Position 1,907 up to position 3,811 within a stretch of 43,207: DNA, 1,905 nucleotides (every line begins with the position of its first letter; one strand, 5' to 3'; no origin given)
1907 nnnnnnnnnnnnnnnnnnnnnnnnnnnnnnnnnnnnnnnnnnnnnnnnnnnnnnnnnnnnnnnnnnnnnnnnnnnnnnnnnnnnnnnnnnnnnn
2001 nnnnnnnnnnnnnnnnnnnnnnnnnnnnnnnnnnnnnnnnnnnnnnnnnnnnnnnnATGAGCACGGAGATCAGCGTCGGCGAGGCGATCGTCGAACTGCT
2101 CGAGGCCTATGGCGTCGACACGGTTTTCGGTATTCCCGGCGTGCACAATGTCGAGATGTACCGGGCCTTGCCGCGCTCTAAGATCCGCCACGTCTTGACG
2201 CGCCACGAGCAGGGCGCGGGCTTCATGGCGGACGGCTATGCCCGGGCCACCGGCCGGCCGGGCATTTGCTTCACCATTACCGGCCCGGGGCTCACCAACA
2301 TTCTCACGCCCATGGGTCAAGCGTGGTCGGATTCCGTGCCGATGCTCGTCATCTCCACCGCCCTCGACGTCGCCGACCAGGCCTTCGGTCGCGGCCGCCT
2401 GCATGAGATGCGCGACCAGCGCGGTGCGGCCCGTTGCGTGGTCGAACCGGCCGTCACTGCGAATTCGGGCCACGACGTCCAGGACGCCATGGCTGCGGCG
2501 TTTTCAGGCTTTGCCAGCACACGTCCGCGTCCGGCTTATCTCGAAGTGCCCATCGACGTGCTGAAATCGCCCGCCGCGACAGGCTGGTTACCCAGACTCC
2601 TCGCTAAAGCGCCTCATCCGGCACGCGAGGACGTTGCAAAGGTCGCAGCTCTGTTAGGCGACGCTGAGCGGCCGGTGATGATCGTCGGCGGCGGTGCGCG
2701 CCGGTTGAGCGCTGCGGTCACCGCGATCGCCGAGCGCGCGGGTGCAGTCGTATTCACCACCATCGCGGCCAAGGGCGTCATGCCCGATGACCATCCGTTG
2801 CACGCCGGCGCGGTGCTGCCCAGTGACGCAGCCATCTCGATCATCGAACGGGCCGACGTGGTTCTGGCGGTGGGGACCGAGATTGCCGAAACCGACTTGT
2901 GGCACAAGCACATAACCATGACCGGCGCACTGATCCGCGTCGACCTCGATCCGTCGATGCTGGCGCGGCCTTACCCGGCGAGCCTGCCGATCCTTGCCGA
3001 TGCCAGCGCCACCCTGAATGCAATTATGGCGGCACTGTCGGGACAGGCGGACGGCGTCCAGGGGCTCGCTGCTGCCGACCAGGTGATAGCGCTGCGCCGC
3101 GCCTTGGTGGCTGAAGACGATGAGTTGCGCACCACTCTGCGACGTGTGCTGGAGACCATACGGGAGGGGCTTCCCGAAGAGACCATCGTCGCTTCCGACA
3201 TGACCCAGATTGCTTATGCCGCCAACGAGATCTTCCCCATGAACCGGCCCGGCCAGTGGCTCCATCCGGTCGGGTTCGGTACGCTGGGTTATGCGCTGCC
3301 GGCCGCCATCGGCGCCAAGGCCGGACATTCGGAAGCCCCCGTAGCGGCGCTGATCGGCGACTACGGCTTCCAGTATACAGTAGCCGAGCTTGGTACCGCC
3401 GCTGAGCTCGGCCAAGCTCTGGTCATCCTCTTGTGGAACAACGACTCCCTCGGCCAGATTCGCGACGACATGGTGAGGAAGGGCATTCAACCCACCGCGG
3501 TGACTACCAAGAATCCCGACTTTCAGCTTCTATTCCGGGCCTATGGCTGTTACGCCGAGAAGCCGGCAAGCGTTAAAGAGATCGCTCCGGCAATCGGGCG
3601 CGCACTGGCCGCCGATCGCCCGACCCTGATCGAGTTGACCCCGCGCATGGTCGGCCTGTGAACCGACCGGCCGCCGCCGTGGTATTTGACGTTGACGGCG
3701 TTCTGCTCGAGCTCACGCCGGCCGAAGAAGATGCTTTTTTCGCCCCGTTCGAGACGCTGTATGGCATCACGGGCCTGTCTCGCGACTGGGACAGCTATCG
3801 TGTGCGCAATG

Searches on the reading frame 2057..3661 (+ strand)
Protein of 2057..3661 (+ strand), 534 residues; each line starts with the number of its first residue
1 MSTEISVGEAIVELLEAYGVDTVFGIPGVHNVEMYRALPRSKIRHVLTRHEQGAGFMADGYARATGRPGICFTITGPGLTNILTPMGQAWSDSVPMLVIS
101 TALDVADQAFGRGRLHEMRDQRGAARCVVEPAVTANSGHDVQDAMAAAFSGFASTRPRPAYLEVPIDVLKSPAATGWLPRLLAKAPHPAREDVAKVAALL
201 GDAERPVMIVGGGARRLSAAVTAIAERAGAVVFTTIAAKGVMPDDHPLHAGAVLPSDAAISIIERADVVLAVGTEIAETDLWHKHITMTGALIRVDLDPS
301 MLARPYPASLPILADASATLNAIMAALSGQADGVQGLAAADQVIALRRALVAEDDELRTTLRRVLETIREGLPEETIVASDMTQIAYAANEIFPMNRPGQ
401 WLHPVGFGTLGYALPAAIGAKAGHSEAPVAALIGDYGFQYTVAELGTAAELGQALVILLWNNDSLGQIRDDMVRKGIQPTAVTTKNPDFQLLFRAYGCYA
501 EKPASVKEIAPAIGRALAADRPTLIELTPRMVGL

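Call 69: search_protein_families(library=ncbifam, proteins=[window:2057-3661:+], max_evalue=0.00001)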
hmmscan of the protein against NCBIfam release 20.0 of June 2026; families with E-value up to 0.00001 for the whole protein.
window:2057-3661:+ (534 aa): 51 families (the best 25 are shown)
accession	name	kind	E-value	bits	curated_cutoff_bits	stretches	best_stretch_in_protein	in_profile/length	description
NF005712.0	PRK07524.1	subfamily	5e-183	609.4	500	1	5-528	3-528/536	5-guanidino-2-oxopentanoate decarboxylase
NF006122.0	PRK08266.1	subfamily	2.4e-110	369.6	571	1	5-527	4-522/543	hypothetical protein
NF006187.0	PRK08322.1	equivalog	1.5e-88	297.6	509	1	8-527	5-526/548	acetolactate synthase large subunit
TIGR00118.1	acolac_lg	equivalog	3.6e-88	296.4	538.35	1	7-527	3-532/557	biosynthetic-type acetolactate synthase large subunit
NF005470.0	PRK07064.1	equivalog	4.3e-84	283.5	495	1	2-529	2-529/552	thiamine pyrophosphate-binding protein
NF005860.0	PRK07789.1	equivalog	4.2e-83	279.7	881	1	3-527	32-576/615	acetolactate synthase large subunit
NF006052.0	PRK08199.1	subfamily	9.3e-81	271.8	539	1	5-528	8-536/559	thiamine pyrophosphate protein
NF006016.1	PRK08155.1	equivalog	4.4e-78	263.1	870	1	8-527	6-530/554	acetolactate synthase large subunit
NF004710.0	PRK06048.1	equivalog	1.6e-74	251.4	976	1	4-527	7-535/561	acetolactate synthase large subunit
NF004919.0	PRK06276.1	equivalog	6.6e-74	249.2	866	1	8-527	4-536/582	acetolactate synthase large subunit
NF006524.0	PRK08978.1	equivalog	2.3e-72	244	738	1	9-526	5-521/548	acetolactate synthase 2 catalytic subunit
NF008431.0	PRK11269.1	equivalog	5.9e-67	226.5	791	1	6-471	5-482/591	glyoxylate carboligase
NF005058.0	PRK06466.1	equivalog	2e-66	224.7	951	1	5-521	4-539/574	acetolactate synthase 3 large subunit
NF005651.0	PRK07418.1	subfamily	1.5e-65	221.6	942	1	4-528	18-558/617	acetolactate synthase large subunit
NF006319.0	PRK08527.1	equivalog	1.8e-65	221.5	905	1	5-527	4-536/565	acetolactate synthase large subunit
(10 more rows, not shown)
